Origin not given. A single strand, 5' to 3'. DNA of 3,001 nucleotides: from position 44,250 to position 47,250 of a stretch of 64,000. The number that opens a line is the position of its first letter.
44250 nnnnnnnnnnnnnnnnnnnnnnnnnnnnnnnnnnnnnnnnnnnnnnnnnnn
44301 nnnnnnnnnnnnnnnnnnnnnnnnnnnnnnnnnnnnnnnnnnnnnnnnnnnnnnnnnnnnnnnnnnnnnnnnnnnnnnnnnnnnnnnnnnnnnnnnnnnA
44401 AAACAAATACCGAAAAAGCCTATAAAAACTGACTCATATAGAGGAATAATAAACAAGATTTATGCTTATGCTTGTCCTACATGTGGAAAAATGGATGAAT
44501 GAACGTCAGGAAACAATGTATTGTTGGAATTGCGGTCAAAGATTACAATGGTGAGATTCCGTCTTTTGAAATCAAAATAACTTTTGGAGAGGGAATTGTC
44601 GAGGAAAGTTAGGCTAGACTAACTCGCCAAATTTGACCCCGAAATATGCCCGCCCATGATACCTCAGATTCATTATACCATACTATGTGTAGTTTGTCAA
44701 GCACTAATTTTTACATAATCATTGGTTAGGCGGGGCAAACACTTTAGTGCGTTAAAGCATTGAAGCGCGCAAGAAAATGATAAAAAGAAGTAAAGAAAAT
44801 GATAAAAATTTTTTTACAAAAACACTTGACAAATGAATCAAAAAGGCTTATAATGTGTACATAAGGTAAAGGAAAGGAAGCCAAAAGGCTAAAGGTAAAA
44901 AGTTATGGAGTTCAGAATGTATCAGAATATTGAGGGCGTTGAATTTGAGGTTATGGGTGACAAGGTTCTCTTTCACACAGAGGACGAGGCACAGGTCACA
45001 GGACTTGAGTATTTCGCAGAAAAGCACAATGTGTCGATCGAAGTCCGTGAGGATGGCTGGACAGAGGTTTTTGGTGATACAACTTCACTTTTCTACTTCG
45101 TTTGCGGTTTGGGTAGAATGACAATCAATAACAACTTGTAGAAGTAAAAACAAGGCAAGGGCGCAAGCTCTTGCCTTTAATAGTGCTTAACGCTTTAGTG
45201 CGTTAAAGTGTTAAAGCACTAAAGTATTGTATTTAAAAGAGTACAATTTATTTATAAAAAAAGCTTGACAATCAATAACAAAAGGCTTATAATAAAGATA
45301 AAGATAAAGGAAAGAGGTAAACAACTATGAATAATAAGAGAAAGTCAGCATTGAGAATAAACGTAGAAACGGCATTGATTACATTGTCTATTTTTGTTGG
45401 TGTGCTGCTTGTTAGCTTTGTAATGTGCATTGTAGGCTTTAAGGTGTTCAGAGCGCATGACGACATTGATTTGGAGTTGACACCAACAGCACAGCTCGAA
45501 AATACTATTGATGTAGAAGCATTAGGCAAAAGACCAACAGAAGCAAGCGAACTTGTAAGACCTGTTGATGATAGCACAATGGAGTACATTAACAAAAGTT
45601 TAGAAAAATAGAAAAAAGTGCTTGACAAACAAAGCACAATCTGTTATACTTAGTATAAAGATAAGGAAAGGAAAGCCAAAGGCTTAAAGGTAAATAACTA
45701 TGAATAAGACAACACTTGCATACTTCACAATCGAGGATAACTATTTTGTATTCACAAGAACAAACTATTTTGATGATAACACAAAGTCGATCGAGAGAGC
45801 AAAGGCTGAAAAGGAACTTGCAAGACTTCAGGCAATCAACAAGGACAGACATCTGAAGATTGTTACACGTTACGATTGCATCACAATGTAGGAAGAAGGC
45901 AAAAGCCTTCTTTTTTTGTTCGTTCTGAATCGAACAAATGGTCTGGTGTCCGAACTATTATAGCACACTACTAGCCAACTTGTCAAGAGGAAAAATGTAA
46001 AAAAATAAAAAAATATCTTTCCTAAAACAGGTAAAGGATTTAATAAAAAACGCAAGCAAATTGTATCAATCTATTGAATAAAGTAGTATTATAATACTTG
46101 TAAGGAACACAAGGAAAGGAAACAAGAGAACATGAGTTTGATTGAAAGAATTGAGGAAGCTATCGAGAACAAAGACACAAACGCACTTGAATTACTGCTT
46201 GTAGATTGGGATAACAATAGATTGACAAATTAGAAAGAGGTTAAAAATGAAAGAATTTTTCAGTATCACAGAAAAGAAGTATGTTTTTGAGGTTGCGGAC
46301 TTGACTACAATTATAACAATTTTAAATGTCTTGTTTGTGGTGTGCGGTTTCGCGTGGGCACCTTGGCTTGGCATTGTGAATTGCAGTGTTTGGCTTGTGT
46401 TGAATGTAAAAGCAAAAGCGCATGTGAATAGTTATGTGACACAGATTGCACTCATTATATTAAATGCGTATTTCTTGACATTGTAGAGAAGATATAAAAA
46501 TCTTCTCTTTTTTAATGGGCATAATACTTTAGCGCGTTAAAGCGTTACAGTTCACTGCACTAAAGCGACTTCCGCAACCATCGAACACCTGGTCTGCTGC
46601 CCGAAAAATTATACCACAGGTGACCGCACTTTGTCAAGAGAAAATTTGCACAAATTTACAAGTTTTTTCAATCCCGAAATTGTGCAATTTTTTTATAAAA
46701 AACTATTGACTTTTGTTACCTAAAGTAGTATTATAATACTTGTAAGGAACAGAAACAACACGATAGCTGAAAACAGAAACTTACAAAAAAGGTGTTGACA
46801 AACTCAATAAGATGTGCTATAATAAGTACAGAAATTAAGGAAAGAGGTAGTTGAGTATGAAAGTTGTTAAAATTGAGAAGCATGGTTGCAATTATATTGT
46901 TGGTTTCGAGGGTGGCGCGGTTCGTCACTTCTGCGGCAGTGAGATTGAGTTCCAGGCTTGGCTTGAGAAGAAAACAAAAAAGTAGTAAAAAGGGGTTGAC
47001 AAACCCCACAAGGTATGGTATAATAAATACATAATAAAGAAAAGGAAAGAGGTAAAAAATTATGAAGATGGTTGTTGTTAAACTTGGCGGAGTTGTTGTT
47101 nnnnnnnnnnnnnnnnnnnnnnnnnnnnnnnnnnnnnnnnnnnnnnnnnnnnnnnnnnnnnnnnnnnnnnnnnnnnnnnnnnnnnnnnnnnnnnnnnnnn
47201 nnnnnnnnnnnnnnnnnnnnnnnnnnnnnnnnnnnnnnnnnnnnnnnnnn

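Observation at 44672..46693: Degenerate copies of the unit: isolated minus-strand consensus promoters pointing against the early genes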

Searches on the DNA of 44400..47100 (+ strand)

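Call 6: search_dna_similar(query=window:44400-47100:+, collection=phages, mode=distant)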
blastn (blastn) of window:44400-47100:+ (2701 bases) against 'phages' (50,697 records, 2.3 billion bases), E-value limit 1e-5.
Records with a match: 9; places in all: 9; records where one place covers at least 80% of the query: 0.
Best place of each record, by identity: 60-80% 9.
By first word of the organism name: Staphylococcus 9.
By host as written in the record: Staphylococcus epidermidis F12 6; Staphylococcus epidermidis 2; Staphylococcus epidermidis NCC 100655 1.
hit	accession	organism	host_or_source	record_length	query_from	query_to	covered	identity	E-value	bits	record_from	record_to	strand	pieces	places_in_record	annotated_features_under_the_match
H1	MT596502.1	Staphylococcus phage vB_SepM_BE05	Staphylococcus epidermidis F12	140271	2262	2445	7%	72.8%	1e-11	80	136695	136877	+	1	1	none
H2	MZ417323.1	Staphylococcus phage PG-2021_1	Staphylococcus epidermidis NCC 100655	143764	2277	2453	7%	71.0%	4e-11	78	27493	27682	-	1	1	record has no annotation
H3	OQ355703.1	Staphylococcus phage vB_SepM_BE25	Staphylococcus epidermidis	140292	2277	2445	6%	73.0%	3e-12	81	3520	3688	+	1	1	hypothetical protein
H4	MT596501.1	Staphylococcus phage vB_SepM_BE04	Staphylococcus epidermidis F12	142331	2277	2445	6%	71.0%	1e-10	75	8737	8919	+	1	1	none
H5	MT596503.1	Staphylococcus phage vB_SepM_BE06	Staphylococcus epidermidis F12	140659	2265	2408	5%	72.0%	9e-7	64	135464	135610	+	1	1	none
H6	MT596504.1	Staphylococcus phage vB_SepM_BE07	Staphylococcus epidermidis F12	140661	2265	2408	5%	72.0%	9e-7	64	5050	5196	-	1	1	none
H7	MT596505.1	Staphylococcus phage vB_SepM_BE08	Staphylococcus epidermidis F12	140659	2265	2408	5%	72.0%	9e-7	64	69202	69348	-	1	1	none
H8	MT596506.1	Staphylococcus phage vB_SepM_BE09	Staphylococcus epidermidis F12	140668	2265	2408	5%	72.0%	9e-7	64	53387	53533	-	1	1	none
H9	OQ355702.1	Staphylococcus phage vB_SepM_BE24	Staphylococcus epidermidis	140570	2265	2408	5%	72.0%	9e-7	64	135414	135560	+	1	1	hypothetical protein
